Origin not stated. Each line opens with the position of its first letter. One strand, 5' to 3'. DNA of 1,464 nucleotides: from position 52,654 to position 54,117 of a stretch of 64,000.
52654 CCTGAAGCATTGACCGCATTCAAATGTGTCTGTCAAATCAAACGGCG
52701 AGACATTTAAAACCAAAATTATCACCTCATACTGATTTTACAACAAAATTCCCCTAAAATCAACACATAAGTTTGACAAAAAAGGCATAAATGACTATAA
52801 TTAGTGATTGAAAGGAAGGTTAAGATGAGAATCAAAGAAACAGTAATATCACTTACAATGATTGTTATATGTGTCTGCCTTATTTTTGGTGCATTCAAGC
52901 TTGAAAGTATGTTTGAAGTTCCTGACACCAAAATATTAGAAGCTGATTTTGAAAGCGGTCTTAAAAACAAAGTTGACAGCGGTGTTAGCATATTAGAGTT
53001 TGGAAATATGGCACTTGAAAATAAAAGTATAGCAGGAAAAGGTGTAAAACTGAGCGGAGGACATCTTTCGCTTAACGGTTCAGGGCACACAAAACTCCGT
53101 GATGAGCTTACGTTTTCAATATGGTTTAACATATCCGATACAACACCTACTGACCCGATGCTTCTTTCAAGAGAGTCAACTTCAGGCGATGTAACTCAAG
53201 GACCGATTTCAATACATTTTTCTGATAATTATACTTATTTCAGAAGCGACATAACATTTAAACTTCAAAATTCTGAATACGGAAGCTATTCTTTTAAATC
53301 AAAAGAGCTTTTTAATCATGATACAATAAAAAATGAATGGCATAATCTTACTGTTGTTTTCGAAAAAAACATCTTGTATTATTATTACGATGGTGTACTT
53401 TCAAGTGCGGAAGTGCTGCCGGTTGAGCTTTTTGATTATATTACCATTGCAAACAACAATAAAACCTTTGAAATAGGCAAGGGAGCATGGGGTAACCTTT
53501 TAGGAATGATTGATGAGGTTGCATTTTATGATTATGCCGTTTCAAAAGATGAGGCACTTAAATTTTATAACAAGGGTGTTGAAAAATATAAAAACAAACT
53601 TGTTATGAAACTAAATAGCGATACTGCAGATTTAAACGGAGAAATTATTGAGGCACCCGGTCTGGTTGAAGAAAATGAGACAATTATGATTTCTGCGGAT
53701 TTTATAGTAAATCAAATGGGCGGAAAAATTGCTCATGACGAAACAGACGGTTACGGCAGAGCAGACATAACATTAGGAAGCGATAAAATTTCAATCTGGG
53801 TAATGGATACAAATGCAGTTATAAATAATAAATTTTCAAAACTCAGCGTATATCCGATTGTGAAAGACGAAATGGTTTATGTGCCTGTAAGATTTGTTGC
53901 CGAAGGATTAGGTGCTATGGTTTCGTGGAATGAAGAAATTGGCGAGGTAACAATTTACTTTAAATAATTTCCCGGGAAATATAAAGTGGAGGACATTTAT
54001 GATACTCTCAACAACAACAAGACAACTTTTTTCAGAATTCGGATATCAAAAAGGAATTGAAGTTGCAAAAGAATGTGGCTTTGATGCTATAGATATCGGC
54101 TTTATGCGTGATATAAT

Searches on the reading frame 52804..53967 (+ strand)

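Call 44: search_protein_families(library=pfam, proteins=[window:52804-53967:+], max_evalue=0.001)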
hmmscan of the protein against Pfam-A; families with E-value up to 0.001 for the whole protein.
window:52804-53967:+ (387 aa): 2 families
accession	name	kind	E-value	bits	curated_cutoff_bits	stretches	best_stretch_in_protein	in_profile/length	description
PF07833.16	Cu_amine_oxidN1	-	2.1e-19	69.9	24.2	1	284-384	11-108/108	Copper amine oxidase N-terminal domain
PF13385.13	Laminin_G_3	-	1.2e-15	58.4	27.6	1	86-250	5-149/151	Concanavalin A-like lectin/glucanases superfamily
